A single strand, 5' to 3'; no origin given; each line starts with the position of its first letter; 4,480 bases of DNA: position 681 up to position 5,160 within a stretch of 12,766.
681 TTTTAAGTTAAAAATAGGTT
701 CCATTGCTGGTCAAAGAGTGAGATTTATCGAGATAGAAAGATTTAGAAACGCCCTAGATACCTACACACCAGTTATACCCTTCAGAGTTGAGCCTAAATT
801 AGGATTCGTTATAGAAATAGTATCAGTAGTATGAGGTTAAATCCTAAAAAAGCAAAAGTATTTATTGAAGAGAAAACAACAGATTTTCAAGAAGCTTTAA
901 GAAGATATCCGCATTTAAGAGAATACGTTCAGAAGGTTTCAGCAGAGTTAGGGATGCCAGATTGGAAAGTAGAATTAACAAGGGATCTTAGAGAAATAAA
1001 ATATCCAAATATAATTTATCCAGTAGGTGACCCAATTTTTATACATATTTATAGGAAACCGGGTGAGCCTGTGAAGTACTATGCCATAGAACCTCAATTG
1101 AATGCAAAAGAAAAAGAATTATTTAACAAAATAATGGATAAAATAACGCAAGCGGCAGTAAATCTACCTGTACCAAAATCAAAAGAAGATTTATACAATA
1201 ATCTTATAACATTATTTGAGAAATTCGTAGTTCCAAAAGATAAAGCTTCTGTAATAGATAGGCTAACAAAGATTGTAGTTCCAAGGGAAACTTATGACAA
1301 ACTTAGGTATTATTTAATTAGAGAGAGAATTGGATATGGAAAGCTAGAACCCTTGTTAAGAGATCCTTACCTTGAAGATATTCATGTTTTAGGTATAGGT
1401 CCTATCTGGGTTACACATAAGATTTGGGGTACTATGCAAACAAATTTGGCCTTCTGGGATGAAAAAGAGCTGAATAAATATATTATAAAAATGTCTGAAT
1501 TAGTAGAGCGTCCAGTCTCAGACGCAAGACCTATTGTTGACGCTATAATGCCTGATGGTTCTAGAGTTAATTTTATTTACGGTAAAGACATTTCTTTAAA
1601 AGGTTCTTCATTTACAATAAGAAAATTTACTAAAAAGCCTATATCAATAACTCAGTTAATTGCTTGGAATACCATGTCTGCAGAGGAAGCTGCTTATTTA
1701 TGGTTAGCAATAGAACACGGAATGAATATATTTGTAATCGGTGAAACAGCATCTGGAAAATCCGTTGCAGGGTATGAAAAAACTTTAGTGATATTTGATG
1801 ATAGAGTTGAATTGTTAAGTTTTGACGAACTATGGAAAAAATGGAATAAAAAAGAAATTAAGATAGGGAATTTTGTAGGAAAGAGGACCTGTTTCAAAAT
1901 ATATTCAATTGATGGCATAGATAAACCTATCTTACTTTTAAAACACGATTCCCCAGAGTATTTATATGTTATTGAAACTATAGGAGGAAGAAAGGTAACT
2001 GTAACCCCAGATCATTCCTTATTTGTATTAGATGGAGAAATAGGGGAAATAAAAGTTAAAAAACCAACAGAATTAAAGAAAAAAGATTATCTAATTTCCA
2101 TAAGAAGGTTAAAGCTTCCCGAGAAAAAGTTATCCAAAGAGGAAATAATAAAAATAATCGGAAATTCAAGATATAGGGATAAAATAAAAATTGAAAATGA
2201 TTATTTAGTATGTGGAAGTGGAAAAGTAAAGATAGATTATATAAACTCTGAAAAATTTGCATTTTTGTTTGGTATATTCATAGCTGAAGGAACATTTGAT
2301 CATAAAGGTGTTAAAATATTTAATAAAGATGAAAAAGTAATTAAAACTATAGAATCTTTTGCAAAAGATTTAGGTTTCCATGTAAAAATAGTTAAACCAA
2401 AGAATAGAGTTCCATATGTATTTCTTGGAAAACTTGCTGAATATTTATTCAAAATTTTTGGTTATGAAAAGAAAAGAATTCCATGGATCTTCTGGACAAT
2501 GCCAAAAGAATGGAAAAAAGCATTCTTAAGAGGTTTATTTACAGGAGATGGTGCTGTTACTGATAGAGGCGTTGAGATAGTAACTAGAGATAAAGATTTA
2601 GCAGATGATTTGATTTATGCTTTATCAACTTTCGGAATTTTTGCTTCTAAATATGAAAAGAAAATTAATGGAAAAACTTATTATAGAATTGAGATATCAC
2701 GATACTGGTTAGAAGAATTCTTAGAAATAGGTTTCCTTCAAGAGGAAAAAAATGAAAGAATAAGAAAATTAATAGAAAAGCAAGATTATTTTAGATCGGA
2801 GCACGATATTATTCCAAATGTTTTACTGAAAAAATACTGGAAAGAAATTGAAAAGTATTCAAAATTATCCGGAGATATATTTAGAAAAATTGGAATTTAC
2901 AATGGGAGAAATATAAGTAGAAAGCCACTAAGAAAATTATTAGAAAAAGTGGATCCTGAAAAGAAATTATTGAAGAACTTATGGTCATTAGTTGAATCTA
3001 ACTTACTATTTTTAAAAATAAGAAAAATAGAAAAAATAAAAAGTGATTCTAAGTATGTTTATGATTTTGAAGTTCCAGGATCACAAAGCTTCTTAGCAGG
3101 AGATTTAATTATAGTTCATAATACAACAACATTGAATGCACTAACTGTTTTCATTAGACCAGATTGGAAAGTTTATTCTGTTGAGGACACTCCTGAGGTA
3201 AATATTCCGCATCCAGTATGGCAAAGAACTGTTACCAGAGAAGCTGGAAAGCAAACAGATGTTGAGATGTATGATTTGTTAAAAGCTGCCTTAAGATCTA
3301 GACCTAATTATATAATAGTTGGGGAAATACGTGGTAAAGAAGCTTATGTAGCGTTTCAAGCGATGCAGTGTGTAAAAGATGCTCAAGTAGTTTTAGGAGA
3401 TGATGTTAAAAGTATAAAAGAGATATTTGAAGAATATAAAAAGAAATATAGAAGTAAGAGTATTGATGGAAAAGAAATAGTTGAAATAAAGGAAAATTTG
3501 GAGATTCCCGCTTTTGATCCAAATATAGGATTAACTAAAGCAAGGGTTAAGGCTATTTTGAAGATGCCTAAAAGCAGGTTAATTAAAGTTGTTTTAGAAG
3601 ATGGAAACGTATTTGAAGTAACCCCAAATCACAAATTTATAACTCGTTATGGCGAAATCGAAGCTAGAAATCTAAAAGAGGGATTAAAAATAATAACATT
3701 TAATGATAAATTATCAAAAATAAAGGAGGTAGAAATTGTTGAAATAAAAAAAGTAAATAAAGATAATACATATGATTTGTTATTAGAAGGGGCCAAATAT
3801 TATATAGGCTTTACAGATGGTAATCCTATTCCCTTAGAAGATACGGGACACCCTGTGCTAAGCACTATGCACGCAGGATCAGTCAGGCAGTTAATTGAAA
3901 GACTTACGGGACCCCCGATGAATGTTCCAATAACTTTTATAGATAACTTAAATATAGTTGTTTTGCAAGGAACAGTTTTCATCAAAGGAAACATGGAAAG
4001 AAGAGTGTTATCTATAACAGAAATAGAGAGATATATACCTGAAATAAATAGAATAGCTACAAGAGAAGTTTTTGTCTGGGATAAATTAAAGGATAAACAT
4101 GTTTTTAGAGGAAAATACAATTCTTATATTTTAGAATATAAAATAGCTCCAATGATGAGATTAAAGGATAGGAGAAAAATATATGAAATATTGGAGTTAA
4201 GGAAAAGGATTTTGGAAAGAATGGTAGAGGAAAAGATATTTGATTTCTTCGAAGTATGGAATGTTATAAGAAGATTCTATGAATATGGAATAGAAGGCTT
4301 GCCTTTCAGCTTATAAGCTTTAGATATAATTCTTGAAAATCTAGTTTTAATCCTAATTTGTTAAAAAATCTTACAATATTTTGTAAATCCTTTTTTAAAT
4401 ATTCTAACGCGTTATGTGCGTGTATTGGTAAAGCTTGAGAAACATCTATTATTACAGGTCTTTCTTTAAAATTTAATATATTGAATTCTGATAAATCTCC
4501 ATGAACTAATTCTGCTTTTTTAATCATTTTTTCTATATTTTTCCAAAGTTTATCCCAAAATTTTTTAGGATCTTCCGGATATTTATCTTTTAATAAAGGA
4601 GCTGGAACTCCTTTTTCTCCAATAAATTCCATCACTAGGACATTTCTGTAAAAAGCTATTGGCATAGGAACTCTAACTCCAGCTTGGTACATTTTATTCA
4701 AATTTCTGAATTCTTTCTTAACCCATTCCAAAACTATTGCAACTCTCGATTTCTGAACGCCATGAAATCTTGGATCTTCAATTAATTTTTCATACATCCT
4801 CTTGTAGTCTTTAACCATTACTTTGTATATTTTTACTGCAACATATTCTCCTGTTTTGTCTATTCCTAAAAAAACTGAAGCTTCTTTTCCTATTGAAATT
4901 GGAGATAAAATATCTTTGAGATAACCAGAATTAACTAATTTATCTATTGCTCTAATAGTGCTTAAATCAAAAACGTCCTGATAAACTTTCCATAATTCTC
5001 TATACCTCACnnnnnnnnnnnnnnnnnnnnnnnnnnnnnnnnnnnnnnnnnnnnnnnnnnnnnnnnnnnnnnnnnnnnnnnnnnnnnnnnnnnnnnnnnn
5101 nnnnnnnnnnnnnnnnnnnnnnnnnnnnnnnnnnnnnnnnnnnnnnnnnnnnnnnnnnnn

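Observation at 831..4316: Archaellum motor ATPase FlaI/ArlI is interrupted by two inteins that split its P-loop and its His-box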

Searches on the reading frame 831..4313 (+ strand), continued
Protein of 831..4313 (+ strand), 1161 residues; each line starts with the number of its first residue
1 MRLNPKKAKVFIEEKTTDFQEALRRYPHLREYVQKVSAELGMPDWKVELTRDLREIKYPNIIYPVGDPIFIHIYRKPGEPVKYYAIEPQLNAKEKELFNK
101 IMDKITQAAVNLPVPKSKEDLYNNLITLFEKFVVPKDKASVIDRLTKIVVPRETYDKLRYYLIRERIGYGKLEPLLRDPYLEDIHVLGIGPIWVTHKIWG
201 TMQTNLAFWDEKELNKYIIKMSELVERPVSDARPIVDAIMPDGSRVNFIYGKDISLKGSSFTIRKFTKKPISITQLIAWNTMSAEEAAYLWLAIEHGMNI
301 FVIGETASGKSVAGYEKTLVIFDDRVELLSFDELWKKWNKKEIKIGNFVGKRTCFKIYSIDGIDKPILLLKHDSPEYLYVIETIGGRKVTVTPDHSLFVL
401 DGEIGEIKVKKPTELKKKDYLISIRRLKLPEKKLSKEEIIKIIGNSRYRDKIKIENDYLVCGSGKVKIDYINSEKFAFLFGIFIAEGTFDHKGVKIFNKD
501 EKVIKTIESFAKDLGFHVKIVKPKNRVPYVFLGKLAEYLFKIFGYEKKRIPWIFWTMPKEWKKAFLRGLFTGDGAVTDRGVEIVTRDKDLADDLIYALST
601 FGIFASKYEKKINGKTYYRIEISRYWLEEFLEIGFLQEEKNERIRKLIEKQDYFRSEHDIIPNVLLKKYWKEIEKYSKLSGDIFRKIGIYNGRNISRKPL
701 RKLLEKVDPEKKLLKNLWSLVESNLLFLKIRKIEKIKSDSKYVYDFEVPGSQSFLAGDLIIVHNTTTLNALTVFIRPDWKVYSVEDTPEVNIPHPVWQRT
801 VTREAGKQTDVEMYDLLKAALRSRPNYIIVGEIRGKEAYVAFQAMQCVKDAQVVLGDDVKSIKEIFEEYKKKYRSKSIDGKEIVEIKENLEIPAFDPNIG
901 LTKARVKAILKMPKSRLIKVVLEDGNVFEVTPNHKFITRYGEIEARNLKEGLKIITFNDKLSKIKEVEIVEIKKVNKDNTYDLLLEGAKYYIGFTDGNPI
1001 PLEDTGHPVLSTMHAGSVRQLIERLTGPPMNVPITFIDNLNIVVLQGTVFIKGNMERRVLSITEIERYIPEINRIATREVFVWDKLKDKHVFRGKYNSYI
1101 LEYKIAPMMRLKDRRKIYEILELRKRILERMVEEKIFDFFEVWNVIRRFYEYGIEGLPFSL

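Call 49: find_encoding_contigs(protein=P0003, flank=6000, max_places=2)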
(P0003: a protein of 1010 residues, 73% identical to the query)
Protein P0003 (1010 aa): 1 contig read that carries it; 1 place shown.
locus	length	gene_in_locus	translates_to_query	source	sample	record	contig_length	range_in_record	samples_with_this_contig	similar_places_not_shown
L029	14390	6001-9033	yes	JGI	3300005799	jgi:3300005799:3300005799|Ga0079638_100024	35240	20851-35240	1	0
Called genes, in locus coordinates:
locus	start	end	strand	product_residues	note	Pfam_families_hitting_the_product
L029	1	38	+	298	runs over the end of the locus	PF01171:ATP_bind_3, PF16503:zn-ribbon_14 (weak)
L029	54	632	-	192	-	-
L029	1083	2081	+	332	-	PF00297:Ribosomal_L3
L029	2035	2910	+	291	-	PF00574:CLP_protease (faint), PF25145:NfeD1b_N, PF01343:Peptidase_S49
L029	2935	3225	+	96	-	PF01775:Ribosomal_L18A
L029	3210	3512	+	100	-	-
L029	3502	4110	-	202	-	PF01912:eIF-6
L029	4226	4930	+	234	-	PF05377:FlaC_arch (weak), PF04659:Arch_fla_DE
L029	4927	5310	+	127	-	-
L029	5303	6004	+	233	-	PF06745:ATPase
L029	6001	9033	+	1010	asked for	PF05204:Hom_end (faint), PF00437:T2SSE (weak), PF14890:Intein_splicing, PF14527:LAGLIDADG_WhiA (faint), PF14528:LAGLIDADG_3, PF00437:T2SSE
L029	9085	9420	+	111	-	-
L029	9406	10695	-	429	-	PF02878:PGM_PMM_I, PF02879:PGM_PMM_II, PF02880:PGM_PMM_III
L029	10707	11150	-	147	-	-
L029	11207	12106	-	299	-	PF02272:DHHA1 (faint)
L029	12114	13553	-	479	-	PF04122:CW_binding_2 (faint)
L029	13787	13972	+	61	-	-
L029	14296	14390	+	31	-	?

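Call 53: list_cluster_members(proteins=[P0001, P0004, P0005, P0002])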
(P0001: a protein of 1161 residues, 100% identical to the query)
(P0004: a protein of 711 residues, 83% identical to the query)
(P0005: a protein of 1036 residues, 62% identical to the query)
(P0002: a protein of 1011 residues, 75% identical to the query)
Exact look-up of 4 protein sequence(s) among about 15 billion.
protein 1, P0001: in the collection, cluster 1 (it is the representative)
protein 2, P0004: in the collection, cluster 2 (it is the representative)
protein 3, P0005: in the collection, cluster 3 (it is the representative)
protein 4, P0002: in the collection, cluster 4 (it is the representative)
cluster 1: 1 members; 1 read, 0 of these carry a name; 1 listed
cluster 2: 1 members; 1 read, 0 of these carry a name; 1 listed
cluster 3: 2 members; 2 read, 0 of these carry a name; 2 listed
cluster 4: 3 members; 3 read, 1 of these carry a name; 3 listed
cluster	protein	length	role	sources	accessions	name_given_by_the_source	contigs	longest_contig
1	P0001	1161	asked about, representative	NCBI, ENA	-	-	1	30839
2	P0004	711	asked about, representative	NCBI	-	-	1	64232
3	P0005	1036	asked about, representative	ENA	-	-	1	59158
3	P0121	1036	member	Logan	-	-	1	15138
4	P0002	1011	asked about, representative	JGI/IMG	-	-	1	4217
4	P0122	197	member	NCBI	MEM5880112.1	MAG: ATPase, T2SS/T4P/T4SS family, partial [Candidatus Aenigmatarchaeota archaeon]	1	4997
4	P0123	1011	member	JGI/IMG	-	-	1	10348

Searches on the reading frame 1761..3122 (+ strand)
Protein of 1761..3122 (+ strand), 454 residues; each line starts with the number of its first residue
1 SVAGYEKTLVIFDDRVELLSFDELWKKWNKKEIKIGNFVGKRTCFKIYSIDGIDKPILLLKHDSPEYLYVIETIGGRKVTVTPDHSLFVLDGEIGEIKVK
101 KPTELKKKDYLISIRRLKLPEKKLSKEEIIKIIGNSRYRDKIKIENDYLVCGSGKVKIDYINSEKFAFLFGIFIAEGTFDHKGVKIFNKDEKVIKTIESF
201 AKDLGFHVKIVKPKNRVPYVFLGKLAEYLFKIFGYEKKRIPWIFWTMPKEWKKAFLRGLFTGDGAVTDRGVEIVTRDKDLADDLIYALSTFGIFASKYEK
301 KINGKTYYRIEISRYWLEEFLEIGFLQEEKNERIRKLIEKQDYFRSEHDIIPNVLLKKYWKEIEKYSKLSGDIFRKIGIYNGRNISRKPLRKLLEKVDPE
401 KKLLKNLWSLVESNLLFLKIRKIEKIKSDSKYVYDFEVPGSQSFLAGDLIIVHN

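Call 6: search_protein_families(library=ncbifam, proteins=[window:1761-3122:+], max_evalue=0.01)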
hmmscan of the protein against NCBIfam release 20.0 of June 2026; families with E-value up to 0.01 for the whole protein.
seq(454 aa): 12 families
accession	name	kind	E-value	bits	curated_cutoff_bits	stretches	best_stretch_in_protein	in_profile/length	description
NF011491.0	PRK14898.1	equivalog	2e-34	118.8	783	1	59-454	143-543/860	DNA-directed RNA polymerase subunit A''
NF045703.1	rSAM_Tes_intein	exception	3.1e-21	74.9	1700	2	165-341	370-561/1040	tetraether lipid synthase Tes, intein-containing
NF003157.0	PRK04132.1-2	equivalog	1.6e-19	69.3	1103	1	163-341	169-359/864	replication factor C small subunit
NF011287.0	PRK14698.1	equivalog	1.5e-16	59.6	1238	1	70-437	314-652/1017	V-type ATP synthase subunit A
NF003159.0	PRK04132.1-4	equivalog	1.7e-15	56.1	999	1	169-405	183-408/852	replication factor C small subunit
NF005852.0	PRK07773.1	equivalog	4.2e-12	45.2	780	1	229-454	590-826/886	replicative DNA helicase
NF006207.0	PRK08332.1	equivalog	1.1e-11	42.8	2400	1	163-308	1002-1154/1684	vitamin B12-dependent ribonucleotide reductase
TIGR01445.1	intein_Nterm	domain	1e-07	32.8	24.5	1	8-89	6-83/83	intein N-terminal splicing region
NF038098.1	GyrA_w_intein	exception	1.8e-07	29.5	1850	1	236-443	320-526/1232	intein-containing DNA gyrase subunit A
TIGR01443.1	intein_Cterm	domain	2.5e-05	24.4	15.6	1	432-454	1-23/24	intein C-terminal splicing region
NF011302.0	PRK14714.1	equivalog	9.3e-05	20.1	1791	1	60-129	1001-1072/1350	DNA-directed DNA polymerase II large subunit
TIGR00647.1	DNA_bind_WhiA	equivalog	0.007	15.7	44.1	0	251-307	121-183/304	DNA-binding protein WhiA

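Call 9: search_solved_structures(query=window:1761-3122:+, max_evalue=0.01, show_alignments=1)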
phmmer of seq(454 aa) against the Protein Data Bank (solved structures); distinct sequences matched with E-value up to 0.01: 19.
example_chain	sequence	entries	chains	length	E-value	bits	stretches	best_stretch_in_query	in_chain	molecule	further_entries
2cw7_A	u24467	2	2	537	2.2e-19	72.8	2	183-299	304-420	Endonuclease PI-PkoII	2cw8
7qss_A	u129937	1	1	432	4.1e-15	58.8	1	71-449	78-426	V-type ATP synthase alpha chain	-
7qsu_A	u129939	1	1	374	2.1e-14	56.5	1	71-315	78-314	V-ATPase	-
5o9i_A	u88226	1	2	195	2.4e-08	36.5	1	396-448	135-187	Transcription initiation factor IIB,Transcription initiation factor IIB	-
5o9j_A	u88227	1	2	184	5.6e-08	35.3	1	406-448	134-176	Transcription initiation factor IIB,Transcription initiation factor IIB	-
6rpq_A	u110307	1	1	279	9.1e-07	31.3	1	58-132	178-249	Ubiquitin-like protein SMT3,1108aa long hypothetical cell division control protein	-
6rpp_A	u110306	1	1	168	8.6e-06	28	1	60-119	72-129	Cell division control protein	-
4o1s_A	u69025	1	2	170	1.7e-05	27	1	43-95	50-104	V-type ATP synthase alpha chain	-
9hth_A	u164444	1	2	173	9.6e-05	24.6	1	39-112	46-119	DNA-directed DNA polymerase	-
5ak9_A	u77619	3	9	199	0.00018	23.7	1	108-209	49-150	HOMING ENDONUCLEASE I-DMOI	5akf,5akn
5o6g_A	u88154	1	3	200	0.00021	23.5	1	111-209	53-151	Homing endonuclease I-DmoI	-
1b24_A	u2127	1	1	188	0.00034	22.8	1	107-209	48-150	Homing endonuclease I-DmoI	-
4un7_G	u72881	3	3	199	0.00039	22.6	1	107-209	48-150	HOMING ENDONUCLEASE I-DMOI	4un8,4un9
2vs7_A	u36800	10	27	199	0.0004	22.6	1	107-209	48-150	HOMING ENDONUCLEASE I-DMOI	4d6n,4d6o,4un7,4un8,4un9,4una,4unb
2vs8_A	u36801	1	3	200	0.0004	22.5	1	107-209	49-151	HOMING ENDONUCLEASE I-DMOI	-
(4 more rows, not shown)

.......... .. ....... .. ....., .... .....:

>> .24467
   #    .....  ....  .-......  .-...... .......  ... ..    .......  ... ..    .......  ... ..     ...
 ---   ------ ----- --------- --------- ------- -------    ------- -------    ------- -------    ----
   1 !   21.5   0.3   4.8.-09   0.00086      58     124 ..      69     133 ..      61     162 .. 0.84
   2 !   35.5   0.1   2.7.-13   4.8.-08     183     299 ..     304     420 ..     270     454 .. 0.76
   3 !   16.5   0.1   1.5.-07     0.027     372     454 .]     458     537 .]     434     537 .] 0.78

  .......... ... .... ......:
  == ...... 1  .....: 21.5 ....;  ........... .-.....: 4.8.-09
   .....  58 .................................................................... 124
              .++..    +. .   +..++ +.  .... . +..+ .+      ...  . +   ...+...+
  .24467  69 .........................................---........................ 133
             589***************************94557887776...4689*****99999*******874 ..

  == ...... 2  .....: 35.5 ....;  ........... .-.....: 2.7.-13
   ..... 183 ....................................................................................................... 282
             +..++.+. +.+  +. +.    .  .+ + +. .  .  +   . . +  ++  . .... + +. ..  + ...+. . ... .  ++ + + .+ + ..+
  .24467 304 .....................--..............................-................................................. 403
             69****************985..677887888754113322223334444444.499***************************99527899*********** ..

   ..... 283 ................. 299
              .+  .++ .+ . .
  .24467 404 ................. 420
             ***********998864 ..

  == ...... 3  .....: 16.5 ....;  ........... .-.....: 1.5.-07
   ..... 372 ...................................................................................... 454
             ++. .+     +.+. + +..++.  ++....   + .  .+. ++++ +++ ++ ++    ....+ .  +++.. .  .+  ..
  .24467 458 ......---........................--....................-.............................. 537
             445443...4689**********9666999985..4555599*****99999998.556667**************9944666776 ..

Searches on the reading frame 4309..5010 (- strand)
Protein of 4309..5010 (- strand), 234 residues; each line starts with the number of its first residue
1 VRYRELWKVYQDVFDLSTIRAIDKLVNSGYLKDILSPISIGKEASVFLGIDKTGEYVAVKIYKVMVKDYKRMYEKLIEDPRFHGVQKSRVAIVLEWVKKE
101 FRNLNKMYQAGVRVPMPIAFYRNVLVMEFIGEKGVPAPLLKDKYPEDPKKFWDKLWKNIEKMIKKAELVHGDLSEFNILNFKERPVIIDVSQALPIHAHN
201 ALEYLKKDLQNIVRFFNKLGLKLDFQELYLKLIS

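Call 5: search_protein_families(library=pfam, proteins=[window:4309-5010:-])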
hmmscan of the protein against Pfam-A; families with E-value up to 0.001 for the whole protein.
window:4309-5010:- (234 aa): 2 families
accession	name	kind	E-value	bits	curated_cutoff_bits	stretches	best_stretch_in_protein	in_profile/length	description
PF01163.29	RIO1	-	1.5e-56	191.4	22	1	46-226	2-185/187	RIO domain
PF03109.22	ABC1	-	0.00012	21.8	22.9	0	99-188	122-209/244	ABC1 atypical kinase-like domain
